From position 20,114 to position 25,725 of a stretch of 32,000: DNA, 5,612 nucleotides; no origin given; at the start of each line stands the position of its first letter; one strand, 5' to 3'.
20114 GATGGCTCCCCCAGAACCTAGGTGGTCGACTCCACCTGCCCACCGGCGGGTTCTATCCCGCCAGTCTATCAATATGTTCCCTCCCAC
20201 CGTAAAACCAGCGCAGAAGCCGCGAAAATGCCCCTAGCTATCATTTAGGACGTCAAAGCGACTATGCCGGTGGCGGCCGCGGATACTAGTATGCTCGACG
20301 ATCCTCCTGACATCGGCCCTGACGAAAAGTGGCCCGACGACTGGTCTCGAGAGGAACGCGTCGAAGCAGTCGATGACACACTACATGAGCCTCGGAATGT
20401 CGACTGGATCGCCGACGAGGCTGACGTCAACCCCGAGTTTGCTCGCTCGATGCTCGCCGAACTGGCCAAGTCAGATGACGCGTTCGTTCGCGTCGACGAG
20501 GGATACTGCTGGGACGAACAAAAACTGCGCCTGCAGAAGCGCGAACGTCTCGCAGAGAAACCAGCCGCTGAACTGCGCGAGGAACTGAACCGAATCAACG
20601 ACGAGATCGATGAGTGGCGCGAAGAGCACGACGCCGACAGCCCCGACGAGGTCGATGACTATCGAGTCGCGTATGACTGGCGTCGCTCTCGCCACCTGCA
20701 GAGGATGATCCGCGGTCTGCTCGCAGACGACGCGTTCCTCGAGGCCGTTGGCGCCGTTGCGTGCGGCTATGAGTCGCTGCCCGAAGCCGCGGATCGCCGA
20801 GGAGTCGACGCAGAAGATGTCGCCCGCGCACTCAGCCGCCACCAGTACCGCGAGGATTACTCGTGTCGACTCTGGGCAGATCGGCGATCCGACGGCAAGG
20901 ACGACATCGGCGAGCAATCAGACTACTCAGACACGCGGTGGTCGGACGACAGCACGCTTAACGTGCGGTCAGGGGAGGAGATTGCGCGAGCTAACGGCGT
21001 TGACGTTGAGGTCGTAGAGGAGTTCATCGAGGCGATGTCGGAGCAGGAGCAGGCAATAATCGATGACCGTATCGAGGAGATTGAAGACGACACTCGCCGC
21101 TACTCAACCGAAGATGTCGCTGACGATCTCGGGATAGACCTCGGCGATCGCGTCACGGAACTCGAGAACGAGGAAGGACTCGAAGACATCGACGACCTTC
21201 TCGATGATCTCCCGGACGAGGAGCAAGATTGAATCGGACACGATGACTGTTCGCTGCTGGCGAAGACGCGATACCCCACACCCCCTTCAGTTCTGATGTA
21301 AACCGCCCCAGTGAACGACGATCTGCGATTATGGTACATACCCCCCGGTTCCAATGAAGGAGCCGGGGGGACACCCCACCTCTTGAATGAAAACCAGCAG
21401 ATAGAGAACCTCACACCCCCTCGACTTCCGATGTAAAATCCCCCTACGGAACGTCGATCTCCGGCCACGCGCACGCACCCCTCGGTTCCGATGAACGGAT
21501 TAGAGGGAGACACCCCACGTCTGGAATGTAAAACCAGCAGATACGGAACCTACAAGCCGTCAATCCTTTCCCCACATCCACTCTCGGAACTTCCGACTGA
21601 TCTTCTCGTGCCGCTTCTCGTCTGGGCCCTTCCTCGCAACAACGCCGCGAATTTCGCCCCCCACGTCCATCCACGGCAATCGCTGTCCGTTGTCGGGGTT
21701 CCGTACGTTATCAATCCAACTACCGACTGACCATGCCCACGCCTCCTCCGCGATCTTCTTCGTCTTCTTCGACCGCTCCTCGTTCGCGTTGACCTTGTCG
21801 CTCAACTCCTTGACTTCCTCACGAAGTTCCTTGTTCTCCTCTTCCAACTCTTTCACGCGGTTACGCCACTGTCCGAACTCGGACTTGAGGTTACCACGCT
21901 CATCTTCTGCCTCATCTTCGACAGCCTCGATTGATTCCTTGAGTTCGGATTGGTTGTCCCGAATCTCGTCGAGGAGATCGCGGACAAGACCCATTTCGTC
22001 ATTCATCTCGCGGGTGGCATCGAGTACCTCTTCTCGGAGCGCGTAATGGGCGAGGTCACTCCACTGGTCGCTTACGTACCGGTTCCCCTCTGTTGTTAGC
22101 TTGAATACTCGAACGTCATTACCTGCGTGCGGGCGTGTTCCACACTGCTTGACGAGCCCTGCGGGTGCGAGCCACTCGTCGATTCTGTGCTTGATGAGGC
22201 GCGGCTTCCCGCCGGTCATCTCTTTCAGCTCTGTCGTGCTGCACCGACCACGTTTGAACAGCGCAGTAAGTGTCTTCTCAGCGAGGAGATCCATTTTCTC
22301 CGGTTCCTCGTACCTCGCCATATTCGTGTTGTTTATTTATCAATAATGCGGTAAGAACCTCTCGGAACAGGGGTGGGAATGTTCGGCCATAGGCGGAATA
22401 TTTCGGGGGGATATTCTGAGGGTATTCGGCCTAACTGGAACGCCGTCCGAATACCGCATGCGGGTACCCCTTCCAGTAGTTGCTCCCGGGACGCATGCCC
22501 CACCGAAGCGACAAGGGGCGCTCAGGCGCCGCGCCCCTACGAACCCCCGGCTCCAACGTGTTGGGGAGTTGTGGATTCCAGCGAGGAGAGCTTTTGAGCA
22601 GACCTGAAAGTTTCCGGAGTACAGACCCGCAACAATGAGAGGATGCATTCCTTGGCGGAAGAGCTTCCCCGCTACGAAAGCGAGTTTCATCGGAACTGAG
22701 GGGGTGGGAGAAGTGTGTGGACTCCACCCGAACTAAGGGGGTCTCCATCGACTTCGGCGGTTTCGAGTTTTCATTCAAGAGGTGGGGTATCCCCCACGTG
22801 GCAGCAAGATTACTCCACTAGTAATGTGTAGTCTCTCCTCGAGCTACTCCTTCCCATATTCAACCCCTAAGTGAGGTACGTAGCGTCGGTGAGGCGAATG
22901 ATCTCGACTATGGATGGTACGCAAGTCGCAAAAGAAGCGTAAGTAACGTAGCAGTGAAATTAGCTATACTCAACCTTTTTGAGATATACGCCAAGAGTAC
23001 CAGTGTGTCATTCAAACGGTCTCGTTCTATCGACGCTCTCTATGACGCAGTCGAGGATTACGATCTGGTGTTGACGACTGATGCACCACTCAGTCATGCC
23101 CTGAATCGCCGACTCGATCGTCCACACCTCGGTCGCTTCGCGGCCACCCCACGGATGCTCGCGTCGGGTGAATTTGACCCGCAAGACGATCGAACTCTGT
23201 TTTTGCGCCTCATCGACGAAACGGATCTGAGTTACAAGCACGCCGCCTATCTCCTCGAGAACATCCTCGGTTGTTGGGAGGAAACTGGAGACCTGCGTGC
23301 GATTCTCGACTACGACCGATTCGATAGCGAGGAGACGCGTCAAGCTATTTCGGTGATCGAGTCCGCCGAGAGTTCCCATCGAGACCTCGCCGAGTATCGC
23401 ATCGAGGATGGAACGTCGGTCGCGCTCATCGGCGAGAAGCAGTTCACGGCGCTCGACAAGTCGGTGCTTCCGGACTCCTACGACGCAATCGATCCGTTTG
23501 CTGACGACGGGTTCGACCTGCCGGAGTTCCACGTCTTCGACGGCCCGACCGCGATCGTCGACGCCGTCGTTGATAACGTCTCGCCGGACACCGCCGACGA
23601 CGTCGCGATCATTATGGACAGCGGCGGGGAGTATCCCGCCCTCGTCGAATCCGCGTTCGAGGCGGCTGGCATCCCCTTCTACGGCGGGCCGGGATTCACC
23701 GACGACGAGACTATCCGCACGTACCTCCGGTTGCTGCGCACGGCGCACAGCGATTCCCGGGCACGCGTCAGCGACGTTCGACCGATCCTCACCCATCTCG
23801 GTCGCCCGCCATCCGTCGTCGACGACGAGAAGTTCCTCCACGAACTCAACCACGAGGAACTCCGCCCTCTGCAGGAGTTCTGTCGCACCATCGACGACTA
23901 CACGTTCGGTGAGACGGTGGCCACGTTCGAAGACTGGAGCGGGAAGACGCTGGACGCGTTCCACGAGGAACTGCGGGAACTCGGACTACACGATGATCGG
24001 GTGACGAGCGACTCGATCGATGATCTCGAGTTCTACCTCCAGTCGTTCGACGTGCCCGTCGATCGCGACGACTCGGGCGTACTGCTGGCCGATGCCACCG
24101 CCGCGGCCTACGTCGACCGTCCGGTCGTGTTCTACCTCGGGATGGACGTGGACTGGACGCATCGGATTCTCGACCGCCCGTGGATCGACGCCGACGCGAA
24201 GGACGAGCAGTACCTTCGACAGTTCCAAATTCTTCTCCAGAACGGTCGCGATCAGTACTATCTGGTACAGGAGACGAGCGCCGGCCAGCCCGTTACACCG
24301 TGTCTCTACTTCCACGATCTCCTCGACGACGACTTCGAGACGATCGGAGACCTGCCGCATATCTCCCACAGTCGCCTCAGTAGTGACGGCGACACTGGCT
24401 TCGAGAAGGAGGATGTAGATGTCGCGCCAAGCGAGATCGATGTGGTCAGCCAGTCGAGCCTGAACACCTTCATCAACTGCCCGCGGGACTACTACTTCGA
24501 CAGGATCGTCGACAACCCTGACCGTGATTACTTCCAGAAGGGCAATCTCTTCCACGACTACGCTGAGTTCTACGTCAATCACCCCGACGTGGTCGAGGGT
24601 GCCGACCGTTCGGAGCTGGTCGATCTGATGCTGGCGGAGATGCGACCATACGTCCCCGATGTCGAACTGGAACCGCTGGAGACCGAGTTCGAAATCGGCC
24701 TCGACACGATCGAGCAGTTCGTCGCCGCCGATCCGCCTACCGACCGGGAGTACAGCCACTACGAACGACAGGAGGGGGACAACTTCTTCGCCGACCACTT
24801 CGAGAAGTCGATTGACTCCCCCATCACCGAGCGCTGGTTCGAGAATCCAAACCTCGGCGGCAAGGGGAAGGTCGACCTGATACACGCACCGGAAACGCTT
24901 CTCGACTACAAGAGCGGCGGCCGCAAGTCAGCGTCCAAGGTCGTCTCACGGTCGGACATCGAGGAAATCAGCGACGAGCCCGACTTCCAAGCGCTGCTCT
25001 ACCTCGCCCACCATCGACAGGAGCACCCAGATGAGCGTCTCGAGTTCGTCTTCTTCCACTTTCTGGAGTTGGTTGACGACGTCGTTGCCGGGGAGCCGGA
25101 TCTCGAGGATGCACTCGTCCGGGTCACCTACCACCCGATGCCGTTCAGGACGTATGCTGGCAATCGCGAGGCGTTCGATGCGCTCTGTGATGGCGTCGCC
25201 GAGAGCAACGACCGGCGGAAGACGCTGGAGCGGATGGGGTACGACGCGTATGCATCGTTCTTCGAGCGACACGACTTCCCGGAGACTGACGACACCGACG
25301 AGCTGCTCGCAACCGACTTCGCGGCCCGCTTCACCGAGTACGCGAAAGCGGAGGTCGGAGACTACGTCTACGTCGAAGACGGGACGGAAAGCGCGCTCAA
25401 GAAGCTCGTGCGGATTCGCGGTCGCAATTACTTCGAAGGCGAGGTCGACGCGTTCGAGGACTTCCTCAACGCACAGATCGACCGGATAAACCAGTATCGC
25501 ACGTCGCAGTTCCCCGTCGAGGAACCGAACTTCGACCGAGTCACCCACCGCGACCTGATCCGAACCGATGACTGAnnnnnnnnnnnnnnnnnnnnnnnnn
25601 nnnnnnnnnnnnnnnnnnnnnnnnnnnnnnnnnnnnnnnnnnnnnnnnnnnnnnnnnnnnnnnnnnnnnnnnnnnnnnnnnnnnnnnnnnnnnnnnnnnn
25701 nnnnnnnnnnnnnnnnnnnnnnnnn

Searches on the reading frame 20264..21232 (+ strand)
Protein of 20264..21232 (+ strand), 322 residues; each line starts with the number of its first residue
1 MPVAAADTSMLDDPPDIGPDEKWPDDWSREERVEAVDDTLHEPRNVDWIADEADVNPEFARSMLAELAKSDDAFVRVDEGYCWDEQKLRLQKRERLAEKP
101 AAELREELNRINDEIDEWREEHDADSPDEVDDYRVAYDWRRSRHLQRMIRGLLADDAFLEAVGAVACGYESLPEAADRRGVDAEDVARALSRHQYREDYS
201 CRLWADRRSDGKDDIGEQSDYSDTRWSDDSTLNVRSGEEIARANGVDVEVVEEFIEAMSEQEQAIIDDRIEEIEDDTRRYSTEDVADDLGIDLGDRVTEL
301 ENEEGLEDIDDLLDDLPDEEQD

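Call 7: search_protein_families(library=pfam, proteins=[window:20264-21232:+], max_evalue=0.001)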
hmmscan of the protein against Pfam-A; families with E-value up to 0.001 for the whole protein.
window:20264-21232:+ (322 aa): 1 family
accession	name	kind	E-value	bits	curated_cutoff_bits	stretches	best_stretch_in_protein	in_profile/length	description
PF24033.1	DUF7342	-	1.6e-19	70.8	31.6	1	28-133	2-111/150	Family of unknown function (DUF7342)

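Call 8: search_protein_families(library=padloc, proteins=[window:20264-21232:+], max_evalue=0.001)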
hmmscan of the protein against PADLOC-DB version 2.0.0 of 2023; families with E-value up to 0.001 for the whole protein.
window:20264-21232:+ (322 aa): 0 families

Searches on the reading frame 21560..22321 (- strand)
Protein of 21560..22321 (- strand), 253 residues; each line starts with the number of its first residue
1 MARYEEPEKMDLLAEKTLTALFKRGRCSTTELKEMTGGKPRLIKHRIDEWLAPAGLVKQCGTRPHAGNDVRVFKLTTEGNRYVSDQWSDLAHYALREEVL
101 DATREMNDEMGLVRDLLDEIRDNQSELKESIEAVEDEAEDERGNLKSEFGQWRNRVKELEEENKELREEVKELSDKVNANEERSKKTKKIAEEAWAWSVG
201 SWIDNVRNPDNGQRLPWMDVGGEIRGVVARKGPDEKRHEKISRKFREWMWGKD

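Call 9: search_protein_families(library=padloc, proteins=[window:21560-22321:-], max_evalue=0.001)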
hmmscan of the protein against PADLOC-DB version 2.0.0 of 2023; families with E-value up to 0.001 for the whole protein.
window:21560-22321:- (253 aa): 7 families
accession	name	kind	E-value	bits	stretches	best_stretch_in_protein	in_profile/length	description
PDLC02709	PbeC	-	1.3e-06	25.3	1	105-193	405-489/661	PbeC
PDLC02730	PbeC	-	1.5e-05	22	1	98-192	408-501/651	PbeC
PDLC03859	LmuB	-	3.2e-05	21.3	1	101-190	374-471/611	-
PDLC03924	MkoC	-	0.00013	18.2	1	105-209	395-498/1136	-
PDLC00551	JetC2|JetC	-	0.0002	17.3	1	97-191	870-965/1365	DUF3584 domain; MukB-like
PDLC00519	JetC1|JetC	-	0.00063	16.1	1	80-195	653-772/1097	DUF3584 domain; MukB-like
PDLC03865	LmuB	-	0.0007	15.9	1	115-189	544-615/1007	-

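Call 10: search_protein_families(library=pfam, proteins=[window:21560-22321:-], max_evalue=0.001)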
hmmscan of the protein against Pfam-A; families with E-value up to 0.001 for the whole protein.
window:21560-22321:- (253 aa): 2 families
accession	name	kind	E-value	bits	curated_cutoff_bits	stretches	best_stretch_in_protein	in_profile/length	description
PF07888.16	CALCOCO1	-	3.5e-06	26.6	36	1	112-193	31-112/496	Calcium binding and coiled-coil domain (CALCOCO1) like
PF03961.19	FapA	-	0.00079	19.6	31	1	104-185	152-235/272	Flagellar Assembly Protein A beta solenoid domain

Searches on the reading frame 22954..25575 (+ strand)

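Call 9: search_protein_families(library=padloc, proteins=[window:22954-25575:+], max_evalue=0.001)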
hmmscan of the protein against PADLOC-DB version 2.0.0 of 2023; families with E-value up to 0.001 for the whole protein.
window:22954-25575:+ (873 aa): 1 family
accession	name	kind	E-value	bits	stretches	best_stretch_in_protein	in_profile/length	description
PDLC02035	Cas4d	-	4.9e-06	24.1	0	496-528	4-36/196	-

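Call 10: search_protein_families(library=pfam, proteins=[window:22954-25575:+], max_evalue=0.001)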
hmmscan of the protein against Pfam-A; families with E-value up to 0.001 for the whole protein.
window:22954-25575:+ (873 aa): 1 family
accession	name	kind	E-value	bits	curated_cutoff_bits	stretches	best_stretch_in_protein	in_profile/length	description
PF12705.13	PDDEXK_1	-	5.8e-12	46.5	22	1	498-703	2-189/247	PD-(D/E)XK nuclease superfamily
